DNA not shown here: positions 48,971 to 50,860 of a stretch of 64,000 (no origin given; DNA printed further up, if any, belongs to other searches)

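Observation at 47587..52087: Bacterial cyclooxygenase/alpha-dioxygenase-like heme oxygenase sandwiched between two paralogous CaiB-type CoA-transferases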

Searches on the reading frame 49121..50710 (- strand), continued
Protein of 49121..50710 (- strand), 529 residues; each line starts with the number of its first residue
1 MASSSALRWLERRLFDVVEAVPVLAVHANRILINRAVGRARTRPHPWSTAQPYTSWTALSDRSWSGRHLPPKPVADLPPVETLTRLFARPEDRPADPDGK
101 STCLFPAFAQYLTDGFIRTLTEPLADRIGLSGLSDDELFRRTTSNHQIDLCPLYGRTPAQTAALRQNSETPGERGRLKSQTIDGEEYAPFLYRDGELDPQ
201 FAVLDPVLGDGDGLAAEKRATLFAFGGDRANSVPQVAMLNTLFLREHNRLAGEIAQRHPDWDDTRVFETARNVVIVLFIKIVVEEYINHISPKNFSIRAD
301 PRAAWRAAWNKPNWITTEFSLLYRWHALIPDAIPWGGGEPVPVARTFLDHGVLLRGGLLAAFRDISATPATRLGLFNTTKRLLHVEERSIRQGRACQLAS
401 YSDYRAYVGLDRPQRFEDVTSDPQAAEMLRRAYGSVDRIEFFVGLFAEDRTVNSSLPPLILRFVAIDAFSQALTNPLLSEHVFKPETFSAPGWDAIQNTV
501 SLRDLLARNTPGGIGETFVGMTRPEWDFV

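Call 57: search_protein_families(library=pfam, proteins=[P0241, P0243, P0251, P0260, P0263, P0267, P0280, P0320, P0330, P0366], max_evalue=0.001)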
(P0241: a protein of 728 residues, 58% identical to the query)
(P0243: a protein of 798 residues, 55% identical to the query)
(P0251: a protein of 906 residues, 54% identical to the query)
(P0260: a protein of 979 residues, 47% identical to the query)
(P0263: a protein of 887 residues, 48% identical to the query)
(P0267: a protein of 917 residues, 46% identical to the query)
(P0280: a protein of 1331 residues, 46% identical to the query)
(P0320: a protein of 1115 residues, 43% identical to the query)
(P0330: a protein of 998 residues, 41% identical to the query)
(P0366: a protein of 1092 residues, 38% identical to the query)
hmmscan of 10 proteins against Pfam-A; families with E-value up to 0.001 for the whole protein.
P0241 (728 aa): 1 family
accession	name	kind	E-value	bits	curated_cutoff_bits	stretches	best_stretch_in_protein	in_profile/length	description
PF03098.20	An_peroxidase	-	8.1e-39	134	25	2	113-363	129-370/530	Animal haem peroxidase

P0243 (798 aa): 1 family
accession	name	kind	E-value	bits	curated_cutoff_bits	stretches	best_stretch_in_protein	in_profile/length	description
PF03098.20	An_peroxidase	-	1.4e-36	126.6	25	1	145-532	145-522/530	Animal haem peroxidase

P0251 (906 aa): 2 families
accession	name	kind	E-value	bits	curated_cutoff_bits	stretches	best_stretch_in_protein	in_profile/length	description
PF03098.20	An_peroxidase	-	9.6e-39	133.8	25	1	493-883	152-517/530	Animal haem peroxidase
PF00199.24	Catalase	-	5e-07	29.6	25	1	55-152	43-137/383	Catalase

P0260 (979 aa): 2 families
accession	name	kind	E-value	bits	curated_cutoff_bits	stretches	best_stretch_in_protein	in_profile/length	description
PF03098.20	An_peroxidase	-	9.1e-44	150.3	25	1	597-964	148-523/530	Animal haem peroxidase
PF00067.27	p450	-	5.7e-19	68.7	22.8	1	188-392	208-429/462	Cytochrome P450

P0263 (887 aa): 2 families
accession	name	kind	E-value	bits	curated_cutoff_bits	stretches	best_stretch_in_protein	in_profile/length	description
PF03098.20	An_peroxidase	-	5.6e-50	170.8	25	1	491-873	143-521/530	Animal haem peroxidase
PF01734.28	Patatin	-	8.7e-20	72.2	27.7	1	7-196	1-186/191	Patatin-like phospholipase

P0267 (917 aa): 2 families
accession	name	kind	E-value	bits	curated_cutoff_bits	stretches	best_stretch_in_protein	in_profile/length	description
PF03098.20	An_peroxidase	-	2.7e-46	158.7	25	1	155-489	130-474/530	Animal haem peroxidase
PF00199.24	Catalase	-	0.00073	19.2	25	0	616-728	45-150/383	Catalase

P0280 (1331 aa): 2 families
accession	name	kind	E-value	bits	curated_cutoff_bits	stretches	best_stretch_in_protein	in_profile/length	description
PF03098.20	An_peroxidase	-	2.9e-36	125.6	25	1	942-1315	143-522/530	Animal haem peroxidase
PF13401.12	AAA_22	-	0.00031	21.5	27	0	84-189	6-117/130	AAA domain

P0320 (1115 aa): 2 families
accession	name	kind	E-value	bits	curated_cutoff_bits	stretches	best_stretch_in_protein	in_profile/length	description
PF03098.20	An_peroxidase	-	1.8e-46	159.2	25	1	722-1101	145-521/530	Animal haem peroxidase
PF20080.4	ALTTAQ_rpt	-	1.1e-08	35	26.4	1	518-547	9-38/38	ALTTAQ repeat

P0330 (998 aa): 2 families
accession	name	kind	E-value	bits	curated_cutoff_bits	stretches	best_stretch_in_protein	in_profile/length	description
PF03098.20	An_peroxidase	-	7.5e-43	147.3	25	1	138-534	146-521/530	Animal haem peroxidase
PF00067.27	p450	-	1e-21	77.7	22.8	1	803-968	282-440/462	Cytochrome P450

P0366 (1092 aa): 1 family
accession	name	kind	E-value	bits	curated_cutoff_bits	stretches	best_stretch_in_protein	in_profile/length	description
PF03098.20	An_peroxidase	-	1.2e-43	149.9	25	1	693-1076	147-521/530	Animal haem peroxidase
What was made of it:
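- Homologs at 46-54% identity are fused to cytochrome P450, catalase-related and patatin-phospholipase domains (call 57). The fusion partners are oxylipin-pathway enzymes (call 57).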
